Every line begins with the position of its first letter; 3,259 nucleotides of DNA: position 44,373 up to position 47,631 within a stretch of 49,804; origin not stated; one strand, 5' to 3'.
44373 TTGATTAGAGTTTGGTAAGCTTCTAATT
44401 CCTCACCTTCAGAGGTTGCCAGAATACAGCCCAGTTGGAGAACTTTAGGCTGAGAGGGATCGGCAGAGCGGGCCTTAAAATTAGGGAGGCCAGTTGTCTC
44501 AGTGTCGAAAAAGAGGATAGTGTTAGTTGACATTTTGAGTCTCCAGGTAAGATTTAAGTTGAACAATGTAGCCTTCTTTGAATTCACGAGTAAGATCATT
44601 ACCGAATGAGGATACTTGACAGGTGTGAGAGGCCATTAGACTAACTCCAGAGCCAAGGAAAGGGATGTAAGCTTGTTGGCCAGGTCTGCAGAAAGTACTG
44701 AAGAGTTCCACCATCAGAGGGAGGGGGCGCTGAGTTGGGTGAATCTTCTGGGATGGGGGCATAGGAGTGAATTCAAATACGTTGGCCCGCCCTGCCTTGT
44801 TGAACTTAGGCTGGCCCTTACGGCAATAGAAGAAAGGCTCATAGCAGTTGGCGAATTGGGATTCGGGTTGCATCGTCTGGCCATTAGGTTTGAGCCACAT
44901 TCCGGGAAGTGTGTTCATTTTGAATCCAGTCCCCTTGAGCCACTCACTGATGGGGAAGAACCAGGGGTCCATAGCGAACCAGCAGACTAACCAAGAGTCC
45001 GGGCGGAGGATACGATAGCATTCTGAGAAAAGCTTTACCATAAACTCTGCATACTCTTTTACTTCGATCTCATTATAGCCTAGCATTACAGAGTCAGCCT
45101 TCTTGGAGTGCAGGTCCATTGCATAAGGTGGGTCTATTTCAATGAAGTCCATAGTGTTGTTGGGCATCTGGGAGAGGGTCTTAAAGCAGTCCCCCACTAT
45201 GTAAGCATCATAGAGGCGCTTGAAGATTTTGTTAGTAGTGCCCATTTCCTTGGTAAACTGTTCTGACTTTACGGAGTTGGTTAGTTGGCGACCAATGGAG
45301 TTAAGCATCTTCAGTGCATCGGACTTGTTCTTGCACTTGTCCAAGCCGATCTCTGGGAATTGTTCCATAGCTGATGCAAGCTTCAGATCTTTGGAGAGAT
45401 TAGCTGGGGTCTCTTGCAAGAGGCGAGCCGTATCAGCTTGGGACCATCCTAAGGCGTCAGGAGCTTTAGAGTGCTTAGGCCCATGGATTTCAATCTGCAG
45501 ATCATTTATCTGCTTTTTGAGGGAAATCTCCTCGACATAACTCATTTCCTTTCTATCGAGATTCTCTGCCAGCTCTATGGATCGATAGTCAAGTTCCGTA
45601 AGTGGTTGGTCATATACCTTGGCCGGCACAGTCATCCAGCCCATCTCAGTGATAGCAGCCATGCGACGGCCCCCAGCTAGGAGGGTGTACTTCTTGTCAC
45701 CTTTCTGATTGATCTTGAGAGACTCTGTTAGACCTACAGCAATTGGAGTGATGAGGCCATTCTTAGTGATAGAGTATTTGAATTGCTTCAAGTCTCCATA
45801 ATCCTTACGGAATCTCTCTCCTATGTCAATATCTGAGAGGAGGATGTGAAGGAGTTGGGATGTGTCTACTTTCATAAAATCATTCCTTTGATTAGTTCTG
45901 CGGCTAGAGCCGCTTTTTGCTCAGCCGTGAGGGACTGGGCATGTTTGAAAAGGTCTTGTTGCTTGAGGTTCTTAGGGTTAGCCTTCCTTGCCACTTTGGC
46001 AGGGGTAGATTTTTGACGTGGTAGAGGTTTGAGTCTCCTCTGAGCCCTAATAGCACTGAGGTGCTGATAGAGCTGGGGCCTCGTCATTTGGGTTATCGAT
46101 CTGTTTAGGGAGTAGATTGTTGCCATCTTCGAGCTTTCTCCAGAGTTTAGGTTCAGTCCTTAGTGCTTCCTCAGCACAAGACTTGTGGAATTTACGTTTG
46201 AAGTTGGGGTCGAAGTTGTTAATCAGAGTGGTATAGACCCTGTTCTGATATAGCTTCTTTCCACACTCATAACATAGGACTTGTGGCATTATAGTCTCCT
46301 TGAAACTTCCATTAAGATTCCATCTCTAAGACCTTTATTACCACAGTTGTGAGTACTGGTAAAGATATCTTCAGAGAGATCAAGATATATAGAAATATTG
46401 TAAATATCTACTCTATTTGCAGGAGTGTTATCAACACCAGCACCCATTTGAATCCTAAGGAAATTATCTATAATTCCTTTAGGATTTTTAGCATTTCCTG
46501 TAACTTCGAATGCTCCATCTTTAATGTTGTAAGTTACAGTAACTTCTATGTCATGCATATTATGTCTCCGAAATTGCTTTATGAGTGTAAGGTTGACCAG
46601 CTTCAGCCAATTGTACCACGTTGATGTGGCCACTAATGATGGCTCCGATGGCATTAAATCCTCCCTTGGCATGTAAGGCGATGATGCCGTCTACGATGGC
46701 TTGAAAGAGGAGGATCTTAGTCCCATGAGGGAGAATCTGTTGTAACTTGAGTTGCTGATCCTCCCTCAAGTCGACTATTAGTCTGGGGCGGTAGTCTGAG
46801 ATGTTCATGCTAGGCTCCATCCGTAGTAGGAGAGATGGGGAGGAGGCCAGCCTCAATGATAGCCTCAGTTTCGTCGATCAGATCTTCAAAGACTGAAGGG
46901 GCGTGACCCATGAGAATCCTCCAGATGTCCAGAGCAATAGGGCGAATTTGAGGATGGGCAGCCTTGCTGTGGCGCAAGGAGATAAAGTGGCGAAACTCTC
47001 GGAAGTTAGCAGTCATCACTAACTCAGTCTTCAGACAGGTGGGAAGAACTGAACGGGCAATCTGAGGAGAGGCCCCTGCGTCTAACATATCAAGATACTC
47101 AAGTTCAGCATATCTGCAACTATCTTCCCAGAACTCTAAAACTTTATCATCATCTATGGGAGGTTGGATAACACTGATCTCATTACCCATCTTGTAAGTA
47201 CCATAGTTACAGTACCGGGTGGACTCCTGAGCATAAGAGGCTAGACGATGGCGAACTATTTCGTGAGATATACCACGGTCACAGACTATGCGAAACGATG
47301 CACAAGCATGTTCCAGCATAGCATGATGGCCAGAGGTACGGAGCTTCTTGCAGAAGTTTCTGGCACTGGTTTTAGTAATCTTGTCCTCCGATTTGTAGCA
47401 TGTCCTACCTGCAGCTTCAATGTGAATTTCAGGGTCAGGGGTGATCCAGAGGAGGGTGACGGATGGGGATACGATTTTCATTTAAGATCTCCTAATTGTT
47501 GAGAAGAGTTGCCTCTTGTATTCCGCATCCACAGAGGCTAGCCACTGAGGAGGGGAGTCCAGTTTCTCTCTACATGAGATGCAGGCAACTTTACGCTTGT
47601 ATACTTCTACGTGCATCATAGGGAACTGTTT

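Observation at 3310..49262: Fifteen dispersed copies of a 25-29 bp quasi-palindrome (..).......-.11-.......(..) punctuate both arms of the genome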

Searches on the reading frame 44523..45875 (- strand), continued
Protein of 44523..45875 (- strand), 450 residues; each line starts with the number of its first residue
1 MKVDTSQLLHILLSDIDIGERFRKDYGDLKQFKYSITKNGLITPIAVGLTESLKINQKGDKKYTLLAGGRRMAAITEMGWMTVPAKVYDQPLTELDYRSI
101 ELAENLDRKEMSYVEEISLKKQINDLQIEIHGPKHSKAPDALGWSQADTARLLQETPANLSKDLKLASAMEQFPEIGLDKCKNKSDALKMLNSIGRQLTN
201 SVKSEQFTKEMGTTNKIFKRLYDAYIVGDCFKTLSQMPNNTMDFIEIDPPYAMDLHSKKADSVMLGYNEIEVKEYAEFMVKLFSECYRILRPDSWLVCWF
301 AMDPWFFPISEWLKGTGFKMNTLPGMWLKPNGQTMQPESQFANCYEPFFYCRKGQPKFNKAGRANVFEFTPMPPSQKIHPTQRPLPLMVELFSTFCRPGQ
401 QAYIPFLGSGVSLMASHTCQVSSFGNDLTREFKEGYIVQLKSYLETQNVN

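Call 90: find_encoding_contigs(protein=P0058, flank=10000, max_places=1)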
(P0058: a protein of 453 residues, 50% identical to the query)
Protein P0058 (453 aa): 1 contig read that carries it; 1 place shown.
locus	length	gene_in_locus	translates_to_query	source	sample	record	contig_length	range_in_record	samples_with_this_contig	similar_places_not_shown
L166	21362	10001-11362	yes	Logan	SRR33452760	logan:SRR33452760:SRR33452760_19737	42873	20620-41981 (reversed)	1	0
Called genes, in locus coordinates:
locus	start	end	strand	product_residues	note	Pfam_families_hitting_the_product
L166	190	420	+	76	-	-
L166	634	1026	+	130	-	-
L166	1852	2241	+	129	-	-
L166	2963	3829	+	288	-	PF01068:DNA_ligase_A_M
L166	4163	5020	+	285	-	-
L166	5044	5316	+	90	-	-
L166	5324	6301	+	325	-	PF12705:PDDEXK_1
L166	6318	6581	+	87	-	-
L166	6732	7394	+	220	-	-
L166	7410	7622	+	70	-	-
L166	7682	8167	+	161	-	-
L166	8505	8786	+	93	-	-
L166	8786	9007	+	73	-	-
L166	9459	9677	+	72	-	-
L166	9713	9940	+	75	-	-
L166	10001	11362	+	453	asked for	PF02195:ParB_N, PF01555:N6_N4_Mtase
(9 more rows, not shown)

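Call 104: search_dna_similar(query=window:44523-45875:-, collection=phages, mode=protein, max_rows=40, max_evalue=1e-20)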
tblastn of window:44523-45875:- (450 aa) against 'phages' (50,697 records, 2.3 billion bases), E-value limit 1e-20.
Records with a match: 1; places in all: 1; records where one place covers at least 80% of the query: 1.
Best place of each record, by identity: <60% 1.
By first word of the organism name: Desulfofustis 1.
By host as written in the record: - 1.
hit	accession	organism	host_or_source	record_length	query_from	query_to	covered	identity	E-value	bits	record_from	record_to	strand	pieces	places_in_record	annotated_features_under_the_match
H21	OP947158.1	Desulfofustis phage LS06-2018-MD01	-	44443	2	440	98%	40.0%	6e-104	345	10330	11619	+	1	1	ParB-like partition protein | tail protein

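Call 105: predict_structure(alignment_id=A7)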
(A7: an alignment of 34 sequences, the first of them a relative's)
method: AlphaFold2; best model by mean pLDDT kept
length: 450 residues; sequences in the alignment: 34
mean_pLDDT: 86.1   pTM: 0.63
mean pLDDT of the five models: 86.1, 85.8, 84.6, 84.5, 82.7
residues with pLDDT >= 90: 197; 70-90: 218; 50-70: 19; < 50: 16
segments of 3 or more residues with pLDDT < 50: 1-5, 255-263
pLDDT, mean of each block of 10 residues (from residue 1): 55 89 78 86 87 79 88 90 88 82 75 86 90 82 88 87 90 81 82 79 85 83 95 97 95 52 53 90 98 97 90 97 94 79 90 96 93 85 95 97 96 97 94 91 78
secondary structure, 60 per line:
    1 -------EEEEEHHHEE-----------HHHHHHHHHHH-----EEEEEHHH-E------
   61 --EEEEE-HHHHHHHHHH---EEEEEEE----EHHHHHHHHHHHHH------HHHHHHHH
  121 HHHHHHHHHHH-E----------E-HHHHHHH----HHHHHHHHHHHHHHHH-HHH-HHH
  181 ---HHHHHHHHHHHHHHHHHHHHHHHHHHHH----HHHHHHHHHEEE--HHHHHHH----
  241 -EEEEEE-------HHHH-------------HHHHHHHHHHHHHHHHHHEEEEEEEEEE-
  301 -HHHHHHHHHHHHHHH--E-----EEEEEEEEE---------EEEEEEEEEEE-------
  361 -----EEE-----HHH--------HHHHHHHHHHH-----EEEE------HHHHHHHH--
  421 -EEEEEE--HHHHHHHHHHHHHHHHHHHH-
elements in order: E8-12 H29-39 E45-49 E63-67 H69-78 E82-88 H94-106 H113-131 H146-152 H157-172 H184-211 H216-224 E225-227 H230-236 E242-247 H255-258 H272-289 E290-299 H302-316 E325-333 E343-353 E366-368 H385-395 E401-404 H411-418 E422-427 H430-449

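Call 107: fold_search(model_id=the predicted structure, library=pdb)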
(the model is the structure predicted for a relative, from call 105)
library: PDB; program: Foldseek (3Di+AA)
matches with E <= 10: 1032; with E <= 0.001: 226
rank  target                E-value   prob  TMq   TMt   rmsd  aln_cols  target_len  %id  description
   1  6pbd_B                2.0e-16  1.00  0.42  0.56   2.5       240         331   20  DNA N6-Adenine Methyltransferase CcrM In Complex with Double-Stranded DNA Oligonucleotide Containing Its Recognition S (released 2019-10-23)
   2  8s9o_B                1.4e-15  1.00  0.40  0.78   2.4       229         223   20  DNA cytosine-N4 methyltransferase (residues 61-324) from the Bdelloid rotifer Adineta vaga - P1 crystal form (released 2023-08-02)
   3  8s9m                  3.7e-15  1.00  0.42  0.75   3.7       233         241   20  DNA cytosine-N4 methyltransferase (residues 79-324) from the Bdelloid rotifer Adineta vaga (released 2023-08-02)
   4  8s9o_A                3.7e-15  1.00  0.40  0.76   6.2       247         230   19  DNA cytosine-N4 methyltransferase (residues 61-324) from the Bdelloid rotifer Adineta vaga - P1 crystal form (released 2023-08-02)
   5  6pbd_A                5.5e-15  1.00  0.44  0.56   3.6       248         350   20  DNA N6-Adenine Methyltransferase CcrM In Complex with Double-Stranded DNA Oligonucleotide Containing Its Recognition S (released 2019-10-23)
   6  1nw8                  1.2e-14  1.00  0.40  0.66   5.4       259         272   20  Structure of L72P mutant beta class N6-adenine DNA methyltransferase RsrI (released 2003-07-29)
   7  8s9n                  1.4e-14  1.00  0.39  0.76   2.7       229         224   19  DNA cytosine-N4 methyltransferase (residues 61-324) from the Bdelloid rotifer Adineta vaga - C2 crystal form (released 2023-08-02)
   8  1eg2                  1.8e-14  1.00  0.41  0.67   4.8       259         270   20  CRYSTAL STRUCTURE OF RHODOBACTER SPHEROIDES (N6 ADENOSINE) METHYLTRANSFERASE (M.RSRI) (released 2000-10-18)
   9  5hfj_C                3.0e-14  1.00  0.38  0.79   3.8       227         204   18  crystal structure of M1.HpyAVI-SAM complex (released 2016-11-16)
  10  1nw6                  1.0e-13  1.00  0.41  0.66   4.5       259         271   20  Structure of the beta class N6-adenine DNA methyltransferase RsrI bound to sinefungin (released 2003-07-29)
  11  5hfj_G                1.9e-13  1.00  0.37  0.79   4.8       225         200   18  crystal structure of M1.HpyAVI-SAM complex (released 2016-11-16)
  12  1g60_B                2.0e-13  1.00  0.39  0.74   4.3       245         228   19  Crystal Structure of Methyltransferase MboIIa (Moraxella bovis) (released 2002-05-01)
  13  5hfj_B                3.2e-13  1.00  0.36  0.80   4.7       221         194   19  crystal structure of M1.HpyAVI-SAM complex (released 2016-11-16)
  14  5hfj_A                4.0e-13  1.00  0.38  0.80   3.2       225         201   17  crystal structure of M1.HpyAVI-SAM complex (released 2016-11-16)
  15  5hfj_E                4.2e-13  1.00  0.35  0.75   4.0       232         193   18  crystal structure of M1.HpyAVI-SAM complex (released 2016-11-16)
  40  7nfu_B                2.8e-09  1.00  0.31  0.58   5.6       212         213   20  Crystal structure of C-terminally truncated Geobacillus thermoleovorans nucleoid occlusion protein Noc (released 2021-02-17)
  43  7nfu_A                4.6e-09  1.00  0.30  0.56   5.3       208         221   20  Crystal structure of C-terminally truncated Geobacillus thermoleovorans nucleoid occlusion protein Noc (released 2021-02-17)
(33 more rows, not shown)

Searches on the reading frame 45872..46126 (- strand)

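Call 27: search_protein_families(library=pfam, proteins=[window:45872-46126:-], max_evalue=1)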
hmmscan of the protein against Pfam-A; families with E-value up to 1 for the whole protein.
window:45872-46126:- (84 aa): 3 families
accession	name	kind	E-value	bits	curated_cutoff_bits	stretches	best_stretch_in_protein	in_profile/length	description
PF01492.22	Gemini_C4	-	0.0062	16.9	29.1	1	17-60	28-71/84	Geminivirus C4 protein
PF07123.17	PsbW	-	0.098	13.1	25.4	1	1-73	1-71/133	Photosystem II reaction centre W protein (PsbW)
PF21623.3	HK_sensor_dom_bact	-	0.12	11.9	27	1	44-78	91-125/253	Bacterial histidine kinase, sensor domain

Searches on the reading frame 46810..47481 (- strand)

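Call 7: search_protein_families(library=pfam, proteins=[window:46810-47481:-], max_evalue=0.01)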
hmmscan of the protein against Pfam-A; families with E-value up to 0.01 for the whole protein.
window:46810-47481:- (223 aa): 1 family
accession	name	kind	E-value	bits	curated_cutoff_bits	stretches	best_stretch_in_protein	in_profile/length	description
PF02511.20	Thy1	-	2.9e-47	161.4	24.8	1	10-195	2-190/191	Thymidylate synthase complementing protein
